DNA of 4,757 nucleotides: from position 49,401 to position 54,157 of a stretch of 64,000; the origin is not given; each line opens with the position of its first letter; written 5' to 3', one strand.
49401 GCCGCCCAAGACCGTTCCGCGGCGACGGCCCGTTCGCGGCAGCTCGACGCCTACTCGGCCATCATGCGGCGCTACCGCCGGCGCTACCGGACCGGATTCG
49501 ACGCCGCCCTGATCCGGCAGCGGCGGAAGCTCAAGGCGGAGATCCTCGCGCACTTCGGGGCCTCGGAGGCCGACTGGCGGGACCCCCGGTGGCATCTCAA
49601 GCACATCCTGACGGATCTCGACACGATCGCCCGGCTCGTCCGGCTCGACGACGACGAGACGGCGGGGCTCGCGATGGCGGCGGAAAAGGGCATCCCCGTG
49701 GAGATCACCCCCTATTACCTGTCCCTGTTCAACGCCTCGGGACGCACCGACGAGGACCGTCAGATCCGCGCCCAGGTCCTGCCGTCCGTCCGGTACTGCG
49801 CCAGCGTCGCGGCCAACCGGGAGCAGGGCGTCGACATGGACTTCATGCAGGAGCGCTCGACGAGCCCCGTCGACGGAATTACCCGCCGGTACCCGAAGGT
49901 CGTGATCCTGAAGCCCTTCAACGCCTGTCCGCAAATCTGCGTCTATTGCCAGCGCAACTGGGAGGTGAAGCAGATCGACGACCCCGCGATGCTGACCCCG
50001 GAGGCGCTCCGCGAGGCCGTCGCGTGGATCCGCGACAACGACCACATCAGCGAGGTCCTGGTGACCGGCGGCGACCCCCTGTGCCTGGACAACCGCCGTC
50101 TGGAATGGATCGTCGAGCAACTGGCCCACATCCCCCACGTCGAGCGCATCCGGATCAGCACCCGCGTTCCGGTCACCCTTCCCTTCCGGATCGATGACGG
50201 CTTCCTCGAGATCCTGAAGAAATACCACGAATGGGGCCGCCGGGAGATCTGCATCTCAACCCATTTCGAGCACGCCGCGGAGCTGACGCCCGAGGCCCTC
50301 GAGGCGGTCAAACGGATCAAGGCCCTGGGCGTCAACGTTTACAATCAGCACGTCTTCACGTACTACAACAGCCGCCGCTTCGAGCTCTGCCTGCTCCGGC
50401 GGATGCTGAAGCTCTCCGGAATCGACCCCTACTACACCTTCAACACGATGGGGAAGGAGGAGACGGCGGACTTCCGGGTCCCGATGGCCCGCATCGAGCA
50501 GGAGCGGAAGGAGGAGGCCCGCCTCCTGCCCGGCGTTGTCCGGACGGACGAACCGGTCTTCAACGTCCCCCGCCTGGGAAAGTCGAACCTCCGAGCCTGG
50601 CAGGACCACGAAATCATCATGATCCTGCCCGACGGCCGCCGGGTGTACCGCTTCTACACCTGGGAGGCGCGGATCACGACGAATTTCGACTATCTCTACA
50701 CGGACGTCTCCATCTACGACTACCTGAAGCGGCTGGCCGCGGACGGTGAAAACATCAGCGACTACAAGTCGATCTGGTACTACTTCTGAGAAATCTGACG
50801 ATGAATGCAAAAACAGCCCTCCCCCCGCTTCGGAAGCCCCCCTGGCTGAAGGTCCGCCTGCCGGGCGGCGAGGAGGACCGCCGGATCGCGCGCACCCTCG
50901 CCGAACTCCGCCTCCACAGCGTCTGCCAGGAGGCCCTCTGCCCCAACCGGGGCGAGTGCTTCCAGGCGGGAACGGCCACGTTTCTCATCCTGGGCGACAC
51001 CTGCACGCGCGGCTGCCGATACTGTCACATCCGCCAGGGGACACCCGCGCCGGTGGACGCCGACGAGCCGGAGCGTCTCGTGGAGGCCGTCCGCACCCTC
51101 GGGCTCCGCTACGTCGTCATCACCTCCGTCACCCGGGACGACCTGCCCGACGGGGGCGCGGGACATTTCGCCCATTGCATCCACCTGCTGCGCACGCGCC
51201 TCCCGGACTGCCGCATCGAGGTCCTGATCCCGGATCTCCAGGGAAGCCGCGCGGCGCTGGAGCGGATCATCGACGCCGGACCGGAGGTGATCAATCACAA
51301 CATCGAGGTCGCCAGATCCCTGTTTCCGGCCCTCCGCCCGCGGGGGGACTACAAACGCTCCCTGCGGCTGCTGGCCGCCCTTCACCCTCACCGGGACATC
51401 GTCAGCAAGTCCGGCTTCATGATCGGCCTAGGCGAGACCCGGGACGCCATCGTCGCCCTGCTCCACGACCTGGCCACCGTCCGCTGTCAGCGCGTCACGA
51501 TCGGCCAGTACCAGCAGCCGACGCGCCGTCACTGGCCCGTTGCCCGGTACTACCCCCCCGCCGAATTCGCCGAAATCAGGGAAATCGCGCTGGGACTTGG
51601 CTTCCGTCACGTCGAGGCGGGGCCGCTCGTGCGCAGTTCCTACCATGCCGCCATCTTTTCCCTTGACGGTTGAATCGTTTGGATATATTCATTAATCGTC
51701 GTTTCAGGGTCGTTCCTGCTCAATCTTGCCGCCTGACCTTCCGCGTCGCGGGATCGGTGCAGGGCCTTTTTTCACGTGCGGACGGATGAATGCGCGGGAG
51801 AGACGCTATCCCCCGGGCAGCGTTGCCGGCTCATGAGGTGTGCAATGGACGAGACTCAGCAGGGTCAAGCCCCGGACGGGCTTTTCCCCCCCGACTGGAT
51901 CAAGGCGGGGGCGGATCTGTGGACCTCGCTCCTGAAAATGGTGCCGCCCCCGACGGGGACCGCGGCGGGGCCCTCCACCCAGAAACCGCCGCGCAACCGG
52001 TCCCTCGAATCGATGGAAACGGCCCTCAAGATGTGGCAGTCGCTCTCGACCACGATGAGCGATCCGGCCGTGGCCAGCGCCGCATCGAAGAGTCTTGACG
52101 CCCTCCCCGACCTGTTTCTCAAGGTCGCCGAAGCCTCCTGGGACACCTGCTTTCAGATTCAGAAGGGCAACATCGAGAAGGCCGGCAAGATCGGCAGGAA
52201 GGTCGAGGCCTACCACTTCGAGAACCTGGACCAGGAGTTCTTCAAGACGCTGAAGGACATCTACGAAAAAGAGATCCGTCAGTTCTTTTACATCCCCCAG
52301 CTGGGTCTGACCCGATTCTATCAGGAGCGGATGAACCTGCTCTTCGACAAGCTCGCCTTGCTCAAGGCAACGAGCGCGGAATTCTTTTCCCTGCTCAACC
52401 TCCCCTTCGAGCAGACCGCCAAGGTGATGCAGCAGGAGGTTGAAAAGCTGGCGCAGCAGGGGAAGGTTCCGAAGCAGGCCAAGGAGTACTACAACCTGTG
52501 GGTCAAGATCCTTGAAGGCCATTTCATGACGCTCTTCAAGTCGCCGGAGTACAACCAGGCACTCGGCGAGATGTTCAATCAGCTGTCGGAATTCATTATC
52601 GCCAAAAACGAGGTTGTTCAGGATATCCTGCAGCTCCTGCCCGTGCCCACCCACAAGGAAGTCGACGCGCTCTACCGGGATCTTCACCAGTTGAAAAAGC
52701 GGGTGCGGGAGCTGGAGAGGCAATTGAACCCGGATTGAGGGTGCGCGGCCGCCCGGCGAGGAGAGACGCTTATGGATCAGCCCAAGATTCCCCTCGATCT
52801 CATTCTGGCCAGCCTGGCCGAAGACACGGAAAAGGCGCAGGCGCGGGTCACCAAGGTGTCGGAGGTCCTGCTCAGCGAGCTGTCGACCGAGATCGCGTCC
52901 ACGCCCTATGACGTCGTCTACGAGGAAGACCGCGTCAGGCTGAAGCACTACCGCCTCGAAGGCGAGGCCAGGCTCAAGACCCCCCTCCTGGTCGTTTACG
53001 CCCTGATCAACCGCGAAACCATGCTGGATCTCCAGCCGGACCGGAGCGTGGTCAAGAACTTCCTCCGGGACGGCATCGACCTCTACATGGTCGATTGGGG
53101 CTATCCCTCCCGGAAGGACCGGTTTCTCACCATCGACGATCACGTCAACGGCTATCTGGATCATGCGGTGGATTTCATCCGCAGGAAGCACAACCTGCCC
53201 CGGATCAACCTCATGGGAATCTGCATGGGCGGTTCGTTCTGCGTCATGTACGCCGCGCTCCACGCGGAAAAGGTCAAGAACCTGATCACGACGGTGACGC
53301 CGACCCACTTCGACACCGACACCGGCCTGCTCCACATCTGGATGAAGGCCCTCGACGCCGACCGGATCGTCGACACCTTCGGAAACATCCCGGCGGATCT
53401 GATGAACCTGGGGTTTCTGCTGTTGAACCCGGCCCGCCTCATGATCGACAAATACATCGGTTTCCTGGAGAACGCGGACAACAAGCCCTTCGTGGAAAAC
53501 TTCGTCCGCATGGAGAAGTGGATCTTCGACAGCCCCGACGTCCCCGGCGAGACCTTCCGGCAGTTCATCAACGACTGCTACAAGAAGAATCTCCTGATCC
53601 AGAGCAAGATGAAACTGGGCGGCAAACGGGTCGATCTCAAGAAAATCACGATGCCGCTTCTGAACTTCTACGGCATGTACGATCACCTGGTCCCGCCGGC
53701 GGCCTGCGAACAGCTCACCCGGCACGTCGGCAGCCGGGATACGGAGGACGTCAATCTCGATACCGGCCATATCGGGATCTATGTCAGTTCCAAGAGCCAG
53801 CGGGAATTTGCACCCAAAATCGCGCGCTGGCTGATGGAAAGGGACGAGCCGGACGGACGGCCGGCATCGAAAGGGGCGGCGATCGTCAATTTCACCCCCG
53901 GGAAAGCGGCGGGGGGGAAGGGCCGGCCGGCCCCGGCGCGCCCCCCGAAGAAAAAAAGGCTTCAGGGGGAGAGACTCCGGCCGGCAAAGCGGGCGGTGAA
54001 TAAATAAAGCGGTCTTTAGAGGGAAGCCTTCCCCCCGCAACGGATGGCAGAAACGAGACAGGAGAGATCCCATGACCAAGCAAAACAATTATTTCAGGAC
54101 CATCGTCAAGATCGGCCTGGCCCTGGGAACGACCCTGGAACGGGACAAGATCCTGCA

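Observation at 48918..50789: N-terminally extended KamA-family radical-SAM aminomutase embedded between gcvPB and lipA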

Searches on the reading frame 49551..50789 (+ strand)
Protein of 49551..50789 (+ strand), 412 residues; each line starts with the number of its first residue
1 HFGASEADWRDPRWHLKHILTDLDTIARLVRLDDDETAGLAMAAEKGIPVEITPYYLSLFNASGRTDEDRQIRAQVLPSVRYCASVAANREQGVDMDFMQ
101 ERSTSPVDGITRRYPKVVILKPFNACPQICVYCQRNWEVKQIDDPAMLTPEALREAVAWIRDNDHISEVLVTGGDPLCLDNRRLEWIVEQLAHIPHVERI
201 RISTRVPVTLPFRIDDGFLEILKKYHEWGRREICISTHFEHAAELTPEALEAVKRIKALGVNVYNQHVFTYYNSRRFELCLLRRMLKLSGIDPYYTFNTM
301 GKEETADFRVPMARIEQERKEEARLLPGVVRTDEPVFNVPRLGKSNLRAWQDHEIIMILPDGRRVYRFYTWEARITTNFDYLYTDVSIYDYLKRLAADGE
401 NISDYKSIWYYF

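Call 42: search_dna_similar(query=window:49551-50789:+, collection=plasmids, mode=protein, max_rows=40, max_evalue=1e-10)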
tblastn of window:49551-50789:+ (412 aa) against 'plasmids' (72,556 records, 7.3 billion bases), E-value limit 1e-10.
Records with a match: 125; places in all: 141; records where one place covers at least 80% of the query: 25.
Best place of each record, by identity: <60% 125.
By first word of the organism name: Rhizobium 25; Sinorhizobium 22; Streptomyces 9; Paracoccus 9; Escherichia 9; Klebsiella 5; Rhodococcus 4; Bacillus 3; Bradyrhizobium 3; Deinococcus 3; and 27 more.
By predicted mobility (MOB-suite, as given by PLSDB): non-mobilizable 62; conjugative 56; mobilizable 7.
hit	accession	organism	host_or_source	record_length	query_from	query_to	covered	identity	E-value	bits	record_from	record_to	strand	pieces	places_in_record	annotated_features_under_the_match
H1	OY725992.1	Phocaeicola massiliensis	-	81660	9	411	98%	29.2%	2e-45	175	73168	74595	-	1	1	record has no annotation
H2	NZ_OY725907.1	Bacteroides finegoldii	-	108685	9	411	98%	28.9%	6e-42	165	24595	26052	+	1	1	KamA family protein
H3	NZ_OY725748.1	Parabacteroides distasonis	-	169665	9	411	98%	27.7%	1e-38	155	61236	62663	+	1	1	KamA family protein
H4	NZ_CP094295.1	Bacillus velezensis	whole organism,culture pond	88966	6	314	75%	35.1%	8e-41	162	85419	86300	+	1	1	ablA: lysine 2,3-aminomutase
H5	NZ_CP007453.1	Peptoclostridium acidaminophilum DSM 3953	black mud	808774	4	313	75%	33.4%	2e-41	163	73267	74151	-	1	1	ablA: lysine 2,3-aminomutase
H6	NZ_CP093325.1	Bacillus sp. N5-665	whole organism,peat soil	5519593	4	314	75%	33.1%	9e-40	159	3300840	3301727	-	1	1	none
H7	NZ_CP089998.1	Cytobacillus spongiae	sponge,Pure culture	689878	4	314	75%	33.1%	7e-38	153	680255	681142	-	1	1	ablA: lysine 2,3-aminomutase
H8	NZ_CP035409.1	Bacillus subtilis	cell culture,food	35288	6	279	67%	37.3%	3e-40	160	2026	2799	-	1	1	none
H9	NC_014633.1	Ilyobacter polytropus DSM 2926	marine mud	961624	4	314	75%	32.1%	1e-41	164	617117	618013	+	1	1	ablA: lysine 2,3-aminomutase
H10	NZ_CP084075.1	Fusobacterium vincentii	-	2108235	4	314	75%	32.1%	4e-38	154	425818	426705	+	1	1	none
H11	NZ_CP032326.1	Azospirillum argentinense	soil sample,Agricultural field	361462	9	298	70%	33.7%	2e-29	128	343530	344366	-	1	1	blsG: arginine 2,3-aminomutase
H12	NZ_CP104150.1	Sinorhizobium medicae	Trigonella foenum-graecum,cell culture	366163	21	331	75%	31.1%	1e-28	126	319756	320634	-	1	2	lysine-2,3-aminomutase-like protein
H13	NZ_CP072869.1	Rhizobium sp. NLR16a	lentil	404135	1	298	72%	32.5%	4e-37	150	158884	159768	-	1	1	KamA family radical SAM protein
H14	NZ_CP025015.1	Rhizobium leguminosarum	Lotus corniculatus,Bacteria culture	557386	29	325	72%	32.5%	2e-29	128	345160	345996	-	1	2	lysine-2,3-aminomutase-like protein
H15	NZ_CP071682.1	Rhizobium ruizarguesonis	lentil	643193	9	298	70%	33.0%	5e-37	150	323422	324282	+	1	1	KamA family radical SAM protein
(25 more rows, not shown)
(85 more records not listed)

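Call 56: get_annotated_region(hit=H5, flank=3000)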
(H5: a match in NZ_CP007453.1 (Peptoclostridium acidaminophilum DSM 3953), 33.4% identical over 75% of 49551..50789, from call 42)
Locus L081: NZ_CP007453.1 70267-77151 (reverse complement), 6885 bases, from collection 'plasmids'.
description: Peptoclostridium acidaminophilum DSM 3953 strain al-2 plasmid EAL2_808p, complete sequence
organism: Peptoclostridium acidaminophilum DSM 3953 (NCBI taxid 1286171)
taxonomy: Bacteria; Bacillota; Clostridia; Peptostreptococcales; Peptoclostridiaceae; Peptoclostridium; Peptoclostridium acidaminophilum; Peptoclostridium acidaminophilum DSM 3953
host: -; source: black mud; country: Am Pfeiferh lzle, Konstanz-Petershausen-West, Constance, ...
typing (MOB-suite, as given by PLSDB): non-mobilizable
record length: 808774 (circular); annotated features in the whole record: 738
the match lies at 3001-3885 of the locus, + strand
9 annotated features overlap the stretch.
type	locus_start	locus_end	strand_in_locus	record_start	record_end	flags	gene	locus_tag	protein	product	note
CDS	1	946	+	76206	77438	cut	-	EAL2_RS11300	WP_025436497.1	iron-sulfur cluster carrier protein MrpORP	GO:0016226 - iron-sulfur cluster assembly [Evidence IEA]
CDS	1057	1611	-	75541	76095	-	-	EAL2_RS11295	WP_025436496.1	hemerythrin domain-containing protein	-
CDS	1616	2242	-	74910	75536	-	-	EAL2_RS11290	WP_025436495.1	hypothetical protein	-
CDS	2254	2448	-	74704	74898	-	-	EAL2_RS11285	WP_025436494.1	DUF1858 domain-containing protein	-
CDS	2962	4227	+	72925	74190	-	ablA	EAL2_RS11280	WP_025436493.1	lysine 2,3-aminomutase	GO:0046440 - L-lysine metabolic process [Evidence IEA]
CDS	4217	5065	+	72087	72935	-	ablB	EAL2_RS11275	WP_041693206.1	putative beta-lysine N-acetyltransferase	-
CDS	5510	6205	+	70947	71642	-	-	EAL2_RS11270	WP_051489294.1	energy-coupling factor ABC transporter permease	GO:0000041 - transition metal ion transport [Evidence IEA]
CDS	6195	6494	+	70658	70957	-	-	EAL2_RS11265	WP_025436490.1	energy-coupling factor ABC transporter substrate-binding protein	GO:0009236 - cobalamin biosynthetic process [Evidence IEA]; GO:0006824 - cobalt ion transport [Evidence IEA]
CDS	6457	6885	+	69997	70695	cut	-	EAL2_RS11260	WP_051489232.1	CbiQ family ECF transporter T component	-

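Call 57: get_annotated_region(hit=H11, flank=1500)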
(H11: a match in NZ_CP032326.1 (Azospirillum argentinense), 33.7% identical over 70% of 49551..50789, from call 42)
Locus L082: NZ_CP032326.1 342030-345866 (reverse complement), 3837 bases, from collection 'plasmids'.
description: Azospirillum argentinense strain MTCC4035 plasmid p5, complete sequence
organism: Azospirillum argentinense (NCBI taxid 2970906)
taxonomy: Bacteria; Pseudomonadota; Alphaproteobacteria; Rhodospirillales; Azospirillaceae; Azospirillum; Azospirillum argentinense
host: -; source: soil sample,Agricultural field; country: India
typing (MOB-suite, as given by PLSDB): conjugative; relaxase MOBP,MOBQ; mating-pair formation MPF_T
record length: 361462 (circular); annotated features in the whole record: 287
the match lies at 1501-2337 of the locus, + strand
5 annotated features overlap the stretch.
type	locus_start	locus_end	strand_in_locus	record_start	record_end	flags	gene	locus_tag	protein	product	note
CDS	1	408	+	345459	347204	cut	-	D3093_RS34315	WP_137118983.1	polyketide synthase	-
CDS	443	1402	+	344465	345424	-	-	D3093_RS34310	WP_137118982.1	TauD/TfdA family dioxygenase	-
CDS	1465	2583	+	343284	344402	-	blsG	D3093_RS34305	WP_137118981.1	arginine 2,3-aminomutase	GO:0006525 - arginine metabolic process [Evidence IEA]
CDS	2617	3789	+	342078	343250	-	-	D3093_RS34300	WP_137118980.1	aminotransferase class I/II-fold pyridoxal phosphate-dependent enzyme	GO:0009058 - biosynthetic process [Evidence IEA]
CDS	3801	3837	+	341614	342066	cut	-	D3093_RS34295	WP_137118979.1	hypothetical protein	-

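Call 58: get_annotated_region(hit=H2, flank=4000)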
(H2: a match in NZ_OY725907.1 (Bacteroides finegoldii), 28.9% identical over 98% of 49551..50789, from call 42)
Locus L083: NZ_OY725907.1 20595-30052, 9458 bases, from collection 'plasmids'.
description: Bacteroides finegoldii strain Bacteroides finegoldii TSDC17.2-1.1 plasmid 5, complete sequence
organism: Bacteroides finegoldii (NCBI taxid 338188)
taxonomy: Bacteria; Bacteroidota; Bacteroidia; Bacteroidales; Bacteroidaceae; Bacteroides; Bacteroides finegoldii
host: -; source: -; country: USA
typing (MOB-suite, as given by PLSDB): non-mobilizable
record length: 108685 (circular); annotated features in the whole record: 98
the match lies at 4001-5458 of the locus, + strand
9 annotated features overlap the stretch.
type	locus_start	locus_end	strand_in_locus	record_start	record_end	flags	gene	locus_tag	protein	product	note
CDS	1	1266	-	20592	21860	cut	-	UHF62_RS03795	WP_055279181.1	putative DNA modification/repair radical SAM protein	-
CDS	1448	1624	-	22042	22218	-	-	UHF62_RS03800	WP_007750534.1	histone H1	-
CDS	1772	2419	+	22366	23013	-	-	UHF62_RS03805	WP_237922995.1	ATP-binding protein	-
CDS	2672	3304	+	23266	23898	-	-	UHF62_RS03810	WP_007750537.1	hypothetical protein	-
CDS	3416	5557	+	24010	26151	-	-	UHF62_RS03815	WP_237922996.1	KamA family protein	-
CDS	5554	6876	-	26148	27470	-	-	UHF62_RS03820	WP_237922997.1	nucleobase:cation symporter-2 family protein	-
CDS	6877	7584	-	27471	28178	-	-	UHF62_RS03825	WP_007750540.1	DUF5020 family protein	-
CDS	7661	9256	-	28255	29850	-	-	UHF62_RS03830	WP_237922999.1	SusD/RagB family nutrient-binding outer membrane lipoprotein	-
CDS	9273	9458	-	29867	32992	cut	-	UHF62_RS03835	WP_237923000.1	TonB-dependent receptor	-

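Call 60: search_protein_families(library=ncbifam, proteins=[L083:3416-5557:+], max_evalue=0.00001)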
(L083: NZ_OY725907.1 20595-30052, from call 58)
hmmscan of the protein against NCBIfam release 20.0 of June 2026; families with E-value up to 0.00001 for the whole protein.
L083:3416-5557:+ (713 aa): 6 families
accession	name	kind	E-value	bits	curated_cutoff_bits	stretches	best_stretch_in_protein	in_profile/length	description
TIGR00238.1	TIGR00238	subfamily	1.2e-41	142.7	199.2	1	191-550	9-314/331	KamA family radical SAM protein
TIGR04368.1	Glu_2_3_NH3_mut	equivalog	5e-30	104.4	650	1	193-527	52-330/404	glutamate 2,3-aminomutase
TIGR03820.1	lys_2_3_AblA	equivalog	5.9e-27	94.5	525.4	1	194-498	5-256/417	lysine 2,3-aminomutase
TIGR04468.1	arg_2_3_am_muta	equivalog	4.1e-23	81.9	600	1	196-523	2-278/351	arginine 2,3-aminomutase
TIGR03821.1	EFP_modif_epmB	equivalog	5.6e-15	55.1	369.3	1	343-562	117-311/321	EF-P beta-lysylation protein EpmB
TIGR03822.1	AblA_like_2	hypoth_equivalog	3e-08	33.1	396.25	1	305-497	82-237/321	lysine-2,3-aminomutase-like protein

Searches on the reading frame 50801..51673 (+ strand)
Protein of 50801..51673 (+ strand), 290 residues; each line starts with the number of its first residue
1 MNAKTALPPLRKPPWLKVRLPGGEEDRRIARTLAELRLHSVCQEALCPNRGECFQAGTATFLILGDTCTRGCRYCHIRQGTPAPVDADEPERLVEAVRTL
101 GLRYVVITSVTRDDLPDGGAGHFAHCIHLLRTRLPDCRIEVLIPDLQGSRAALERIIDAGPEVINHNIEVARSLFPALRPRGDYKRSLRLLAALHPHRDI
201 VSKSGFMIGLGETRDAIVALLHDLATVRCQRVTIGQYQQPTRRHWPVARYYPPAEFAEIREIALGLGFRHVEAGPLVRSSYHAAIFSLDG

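Call 5: search_protein_families(library=pfam, proteins=[window:50801-51673:+])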
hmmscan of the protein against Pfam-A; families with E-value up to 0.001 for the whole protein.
window:50801-51673:+ (290 aa): 2 families
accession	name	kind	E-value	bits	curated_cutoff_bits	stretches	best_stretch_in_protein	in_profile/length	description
PF04055.27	Radical_SAM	-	6e-19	69.2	29.5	1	63-224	2-166/166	Radical SAM superfamily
PF16881.10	LIAS_N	-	2.6e-07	31.5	27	1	10-47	59-96/96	N-terminal domain of lipoyl synthase of Radical_SAM family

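Call 6: search_protein_families(library=ncbifam, proteins=[window:50801-51673:+])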
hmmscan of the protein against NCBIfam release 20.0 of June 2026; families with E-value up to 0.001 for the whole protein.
window:50801-51673:+ (290 aa): 5 families
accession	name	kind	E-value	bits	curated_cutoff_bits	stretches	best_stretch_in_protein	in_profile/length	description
NF004019.1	PRK05481.1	subfamily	2.6e-111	371.5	203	1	12-284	1-274/286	lipoyl synthase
NF009544.0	PRK12928.1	subfamily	6.8e-111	370.3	210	1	6-284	14-294/300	lipoyl synthase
NF053790.1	LplA_LipA_fuse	exception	3e-110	369.6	800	1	9-284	330-604/606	bifunctional lipoate--protein ligase/lipoyl synthase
TIGR00510.1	lipA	equivalog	6.9e-104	347.4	310.25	1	9-285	14-293/302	lipoyl synthase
TIGR00433.2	bioB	equivalog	1.3e-08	34.5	225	1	68-238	51-222/307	biotin synthase BioB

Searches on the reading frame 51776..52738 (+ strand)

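Call 5: search_protein_families(library=pfam, proteins=[window:51776-52738:+])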
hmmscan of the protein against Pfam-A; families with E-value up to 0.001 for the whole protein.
window:51776-52738:+ (320 aa): 1 family
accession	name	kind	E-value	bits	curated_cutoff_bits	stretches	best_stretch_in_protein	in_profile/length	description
PF09712.15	PHA_synth_III_E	-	8e-26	91.5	25.7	1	150-313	147-310/311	Poly(R)-hydroxyalkanoic acid synthase subunit (PHA_synth_III_E)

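Call 6: search_protein_families(library=ncbifam, proteins=[window:51776-52738:+])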
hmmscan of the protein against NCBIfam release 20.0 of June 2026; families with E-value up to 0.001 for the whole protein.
window:51776-52738:+ (320 aa): 2 families
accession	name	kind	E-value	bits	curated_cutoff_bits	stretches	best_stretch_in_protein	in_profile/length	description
TIGR01834.1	PHA_synth_III_E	subfamily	2.9e-20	73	154.95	1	151-317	150-316/324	class III poly(R)-hydroxyalkanoic acid synthase subunit PhaE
TIGR01837.1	PHA_granule_1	subfamily_domain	1.2e-06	28.6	94.7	1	263-315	65-117/118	poly(hydroxyalkanoate) granule-associated protein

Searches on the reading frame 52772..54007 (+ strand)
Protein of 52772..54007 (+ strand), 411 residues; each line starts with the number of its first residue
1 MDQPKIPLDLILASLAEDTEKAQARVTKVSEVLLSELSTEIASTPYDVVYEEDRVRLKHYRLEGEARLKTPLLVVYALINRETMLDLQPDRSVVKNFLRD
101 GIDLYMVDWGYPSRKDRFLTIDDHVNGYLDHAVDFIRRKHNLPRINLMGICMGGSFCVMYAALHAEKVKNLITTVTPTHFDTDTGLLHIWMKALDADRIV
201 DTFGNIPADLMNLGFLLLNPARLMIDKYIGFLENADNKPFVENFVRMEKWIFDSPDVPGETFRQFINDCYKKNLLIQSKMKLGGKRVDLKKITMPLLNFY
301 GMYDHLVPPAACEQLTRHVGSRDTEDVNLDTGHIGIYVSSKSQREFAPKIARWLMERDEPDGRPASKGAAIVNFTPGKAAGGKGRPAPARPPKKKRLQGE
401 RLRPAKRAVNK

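Call 5: search_protein_families(library=pfam, proteins=[window:52772-54007:+])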
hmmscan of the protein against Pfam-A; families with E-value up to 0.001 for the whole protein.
window:52772-54007:+ (411 aa): 6 families
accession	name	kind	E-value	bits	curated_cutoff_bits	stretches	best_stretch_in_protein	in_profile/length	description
PF00561.26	Abhydrolase_1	-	3.6e-23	82.9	25.8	1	73-336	4-241/245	alpha/beta hydrolase fold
PF07167.19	PhaC_N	-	5.5e-09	36.4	23.7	1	12-95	87-171/173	Poly-beta-hydroxybutyrate polymerase (PhaC) N-terminus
PF12146.15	Hydrolase_4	-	2.8e-07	30.5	27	0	289-325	187-223/239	Serine aminopeptidase, S33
PF11339.14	DUF3141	-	2.3e-06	26.9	29.7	1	213-345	219-360/582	Protein of unknown function (DUF3141)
PF06850.17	PHB_depo_C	-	1.3e-05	25.2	27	1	256-355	96-200/203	PHB de-polymerase C-terminus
PF01738.24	DLH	-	0.00081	19.5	21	0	123-169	75-122/217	Dienelactone hydrolase family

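Call 6: search_protein_families(library=ncbifam, proteins=[window:52772-54007:+])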
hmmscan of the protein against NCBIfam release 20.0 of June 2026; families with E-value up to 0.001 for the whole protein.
window:52772-54007:+ (411 aa): 8 families
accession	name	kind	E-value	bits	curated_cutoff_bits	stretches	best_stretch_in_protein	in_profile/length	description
TIGR01836.1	PHA_synth_III_C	subfamily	1.6e-130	435.2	365.3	1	11-357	4-350/350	class III poly(R)-hydroxyalkanoic acid synthase subunit PhaC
TIGR01838.1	PHA_synth_I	subfamily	1.7e-35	122.5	622.65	1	13-335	131-456/532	class I poly(R)-hydroxyalkanoic acid synthase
NF005898.0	PRK07868.1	equivalog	1.8e-23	82.3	925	1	32-365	25-369/994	acyl-CoA synthetase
TIGR01839.1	PHA_synth_II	subfamily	1.7e-20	72.6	855.4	1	13-335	160-482/560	class II poly(R)-hydroxyalkanoic acid synthase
TIGR01849.1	PHB_depoly_PhaZ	subfamily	4.9e-09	35.4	300.75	1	256-354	300-403/406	polyhydroxyalkanoate depolymerase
TIGR01738.1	bioH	equivalog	3.3e-08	33.5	206.95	0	286-327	181-220/245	pimeloyl-ACP methyl ester esterase BioH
TIGR02427.1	protocat_pcaD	equivalog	5.1e-05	22.8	255.85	0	141-183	77-119/251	3-oxoadipate enol-lactonase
NF050089.1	i_nPHAscl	equivalog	9e-05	21.7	300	0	134-172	76-113/288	intracellular short-chain-length polyhydroxyalkanoate depolymerase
